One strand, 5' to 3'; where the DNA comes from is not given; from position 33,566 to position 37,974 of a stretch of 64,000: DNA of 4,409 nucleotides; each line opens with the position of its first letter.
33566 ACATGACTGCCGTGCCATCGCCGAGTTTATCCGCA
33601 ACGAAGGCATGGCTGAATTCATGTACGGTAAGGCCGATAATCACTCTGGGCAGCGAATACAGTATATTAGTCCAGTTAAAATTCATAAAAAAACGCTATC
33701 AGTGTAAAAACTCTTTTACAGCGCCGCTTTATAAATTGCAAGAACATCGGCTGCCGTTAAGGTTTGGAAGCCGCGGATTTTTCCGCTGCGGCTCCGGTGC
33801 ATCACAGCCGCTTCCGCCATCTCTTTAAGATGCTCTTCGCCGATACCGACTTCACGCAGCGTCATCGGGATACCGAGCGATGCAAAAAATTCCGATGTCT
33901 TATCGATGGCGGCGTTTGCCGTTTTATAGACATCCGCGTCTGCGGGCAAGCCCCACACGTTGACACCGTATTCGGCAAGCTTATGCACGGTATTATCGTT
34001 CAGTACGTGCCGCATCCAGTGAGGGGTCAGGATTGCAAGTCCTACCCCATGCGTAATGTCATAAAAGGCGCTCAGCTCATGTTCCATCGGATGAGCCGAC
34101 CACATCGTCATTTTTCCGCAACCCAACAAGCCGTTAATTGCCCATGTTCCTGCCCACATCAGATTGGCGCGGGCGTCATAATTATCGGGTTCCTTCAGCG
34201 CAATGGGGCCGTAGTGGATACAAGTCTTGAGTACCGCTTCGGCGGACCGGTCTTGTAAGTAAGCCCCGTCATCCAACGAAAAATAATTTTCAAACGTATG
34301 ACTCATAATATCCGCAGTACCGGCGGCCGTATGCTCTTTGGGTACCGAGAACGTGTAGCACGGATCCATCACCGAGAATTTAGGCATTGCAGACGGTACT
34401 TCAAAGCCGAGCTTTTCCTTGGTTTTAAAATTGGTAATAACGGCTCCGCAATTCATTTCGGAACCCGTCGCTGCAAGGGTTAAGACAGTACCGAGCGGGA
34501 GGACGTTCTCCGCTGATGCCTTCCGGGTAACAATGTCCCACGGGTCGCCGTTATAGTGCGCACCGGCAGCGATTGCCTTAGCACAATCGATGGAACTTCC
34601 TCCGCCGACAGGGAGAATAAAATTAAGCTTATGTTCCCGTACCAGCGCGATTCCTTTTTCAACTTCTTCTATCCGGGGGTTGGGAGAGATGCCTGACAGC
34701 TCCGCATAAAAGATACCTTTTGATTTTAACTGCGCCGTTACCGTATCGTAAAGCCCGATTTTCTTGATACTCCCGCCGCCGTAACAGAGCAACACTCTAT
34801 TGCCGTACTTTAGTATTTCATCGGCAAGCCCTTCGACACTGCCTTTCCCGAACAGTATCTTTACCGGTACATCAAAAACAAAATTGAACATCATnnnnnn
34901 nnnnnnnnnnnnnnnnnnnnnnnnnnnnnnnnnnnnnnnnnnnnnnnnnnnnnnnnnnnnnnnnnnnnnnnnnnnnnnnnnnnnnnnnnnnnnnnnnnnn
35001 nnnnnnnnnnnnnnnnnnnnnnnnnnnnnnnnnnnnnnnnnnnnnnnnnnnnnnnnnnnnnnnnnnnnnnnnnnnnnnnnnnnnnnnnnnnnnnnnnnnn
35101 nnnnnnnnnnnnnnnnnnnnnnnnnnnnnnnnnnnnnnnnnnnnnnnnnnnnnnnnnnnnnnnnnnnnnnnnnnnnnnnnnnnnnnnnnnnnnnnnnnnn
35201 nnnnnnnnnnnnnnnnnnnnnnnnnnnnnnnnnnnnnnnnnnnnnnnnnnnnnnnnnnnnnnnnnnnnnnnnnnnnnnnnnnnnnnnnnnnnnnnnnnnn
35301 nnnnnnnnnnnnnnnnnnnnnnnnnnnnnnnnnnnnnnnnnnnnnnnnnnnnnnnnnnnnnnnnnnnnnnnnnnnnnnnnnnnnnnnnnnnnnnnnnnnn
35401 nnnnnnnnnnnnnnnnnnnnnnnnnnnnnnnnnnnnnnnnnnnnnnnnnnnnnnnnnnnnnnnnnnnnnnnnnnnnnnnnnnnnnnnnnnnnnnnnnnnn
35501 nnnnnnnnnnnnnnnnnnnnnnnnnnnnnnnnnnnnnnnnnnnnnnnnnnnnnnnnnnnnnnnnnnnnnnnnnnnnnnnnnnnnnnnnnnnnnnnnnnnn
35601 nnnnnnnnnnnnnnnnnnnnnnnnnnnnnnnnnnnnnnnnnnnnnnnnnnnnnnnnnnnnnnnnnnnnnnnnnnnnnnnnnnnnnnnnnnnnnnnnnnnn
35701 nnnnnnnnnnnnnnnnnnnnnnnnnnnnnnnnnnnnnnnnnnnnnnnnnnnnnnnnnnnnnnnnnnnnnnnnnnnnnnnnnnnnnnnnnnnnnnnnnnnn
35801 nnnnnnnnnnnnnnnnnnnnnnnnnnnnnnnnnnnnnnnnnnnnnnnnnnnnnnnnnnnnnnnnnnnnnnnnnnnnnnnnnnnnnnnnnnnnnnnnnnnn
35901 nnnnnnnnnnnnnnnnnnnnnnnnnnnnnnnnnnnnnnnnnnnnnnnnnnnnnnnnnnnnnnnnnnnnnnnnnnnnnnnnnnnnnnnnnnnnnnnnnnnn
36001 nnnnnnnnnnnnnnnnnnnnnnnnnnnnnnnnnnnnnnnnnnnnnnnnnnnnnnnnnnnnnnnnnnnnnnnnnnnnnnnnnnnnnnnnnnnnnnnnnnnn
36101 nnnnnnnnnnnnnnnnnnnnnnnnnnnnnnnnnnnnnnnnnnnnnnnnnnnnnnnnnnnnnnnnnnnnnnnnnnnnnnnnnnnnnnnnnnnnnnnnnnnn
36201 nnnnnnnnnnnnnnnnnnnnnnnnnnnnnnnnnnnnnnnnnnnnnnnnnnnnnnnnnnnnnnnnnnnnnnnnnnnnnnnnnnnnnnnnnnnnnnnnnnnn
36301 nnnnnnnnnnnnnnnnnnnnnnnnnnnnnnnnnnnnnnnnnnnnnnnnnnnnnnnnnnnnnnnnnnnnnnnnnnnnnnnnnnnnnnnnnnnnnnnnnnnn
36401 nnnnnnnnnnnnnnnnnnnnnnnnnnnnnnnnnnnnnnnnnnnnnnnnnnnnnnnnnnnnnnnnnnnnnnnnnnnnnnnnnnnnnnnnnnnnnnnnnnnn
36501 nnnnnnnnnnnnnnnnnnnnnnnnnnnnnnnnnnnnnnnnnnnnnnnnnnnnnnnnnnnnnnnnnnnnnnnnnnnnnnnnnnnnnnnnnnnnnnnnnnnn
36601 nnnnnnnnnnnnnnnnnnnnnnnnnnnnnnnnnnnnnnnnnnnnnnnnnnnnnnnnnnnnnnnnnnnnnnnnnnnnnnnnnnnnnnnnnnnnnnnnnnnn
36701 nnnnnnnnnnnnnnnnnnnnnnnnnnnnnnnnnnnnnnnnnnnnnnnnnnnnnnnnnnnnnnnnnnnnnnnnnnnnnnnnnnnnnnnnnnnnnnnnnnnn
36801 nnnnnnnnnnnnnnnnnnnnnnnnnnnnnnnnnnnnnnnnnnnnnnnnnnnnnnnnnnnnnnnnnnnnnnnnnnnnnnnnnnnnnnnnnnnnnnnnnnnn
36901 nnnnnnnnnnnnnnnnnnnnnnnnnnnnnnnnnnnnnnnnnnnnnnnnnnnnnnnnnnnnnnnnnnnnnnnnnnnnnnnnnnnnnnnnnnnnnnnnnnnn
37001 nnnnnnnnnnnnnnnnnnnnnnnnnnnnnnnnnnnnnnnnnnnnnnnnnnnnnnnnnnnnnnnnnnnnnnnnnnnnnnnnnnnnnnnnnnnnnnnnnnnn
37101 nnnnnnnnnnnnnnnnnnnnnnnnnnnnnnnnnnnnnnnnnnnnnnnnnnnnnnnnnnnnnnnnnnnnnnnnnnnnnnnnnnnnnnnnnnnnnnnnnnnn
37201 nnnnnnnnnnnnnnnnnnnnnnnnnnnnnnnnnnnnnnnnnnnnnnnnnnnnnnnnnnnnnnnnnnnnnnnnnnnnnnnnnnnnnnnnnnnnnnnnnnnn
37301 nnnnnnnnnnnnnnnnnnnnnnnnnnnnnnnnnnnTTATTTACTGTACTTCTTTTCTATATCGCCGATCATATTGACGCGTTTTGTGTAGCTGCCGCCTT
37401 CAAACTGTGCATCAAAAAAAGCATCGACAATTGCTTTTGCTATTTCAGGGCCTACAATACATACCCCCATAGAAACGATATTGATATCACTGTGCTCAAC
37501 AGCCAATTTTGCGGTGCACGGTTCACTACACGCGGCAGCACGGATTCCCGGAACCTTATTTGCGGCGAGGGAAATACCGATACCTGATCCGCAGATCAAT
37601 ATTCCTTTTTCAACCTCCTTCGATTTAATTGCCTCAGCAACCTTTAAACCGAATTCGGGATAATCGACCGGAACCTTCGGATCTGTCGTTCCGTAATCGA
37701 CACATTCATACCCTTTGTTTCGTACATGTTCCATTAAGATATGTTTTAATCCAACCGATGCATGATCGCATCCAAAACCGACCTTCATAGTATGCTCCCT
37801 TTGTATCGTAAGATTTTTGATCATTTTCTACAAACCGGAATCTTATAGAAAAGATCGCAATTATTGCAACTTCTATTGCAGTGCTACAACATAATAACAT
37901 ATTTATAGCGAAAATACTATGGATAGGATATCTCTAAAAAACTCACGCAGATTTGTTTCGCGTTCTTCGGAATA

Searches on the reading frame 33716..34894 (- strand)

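Call 15: search_protein_families(library=pfam, proteins=[window:33716-34894:-])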
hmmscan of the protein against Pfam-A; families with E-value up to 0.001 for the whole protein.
window:33716-34894:- (392 aa): 3 families
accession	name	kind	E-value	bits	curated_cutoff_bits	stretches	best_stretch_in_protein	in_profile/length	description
PF00465.25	Fe-ADH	-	1.4e-46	158.6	31.3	1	10-178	1-168/168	Iron-containing alcohol dehydrogenase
PF25137.1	ADH_Fe_C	-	4.8e-36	124.7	27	1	189-392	1-194/194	Fe-containing alcohol dehydrogenase family, C-terminal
PF13685.12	Fe-ADH_2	-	1.3e-07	32.2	28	1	31-110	19-95/149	Iron-containing alcohol dehydrogenase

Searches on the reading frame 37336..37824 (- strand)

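Call 15: search_protein_families(library=pfam, proteins=[window:37336-37824:-])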
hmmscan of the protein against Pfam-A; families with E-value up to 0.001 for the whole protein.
window:37336-37824:- (162 aa): 1 family
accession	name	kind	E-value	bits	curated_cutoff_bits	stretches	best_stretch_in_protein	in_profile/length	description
PF02502.23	LacAB_rpiB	-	9.1e-51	171.9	24.7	1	16-153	2-138/138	Ribose/Galactose Isomerase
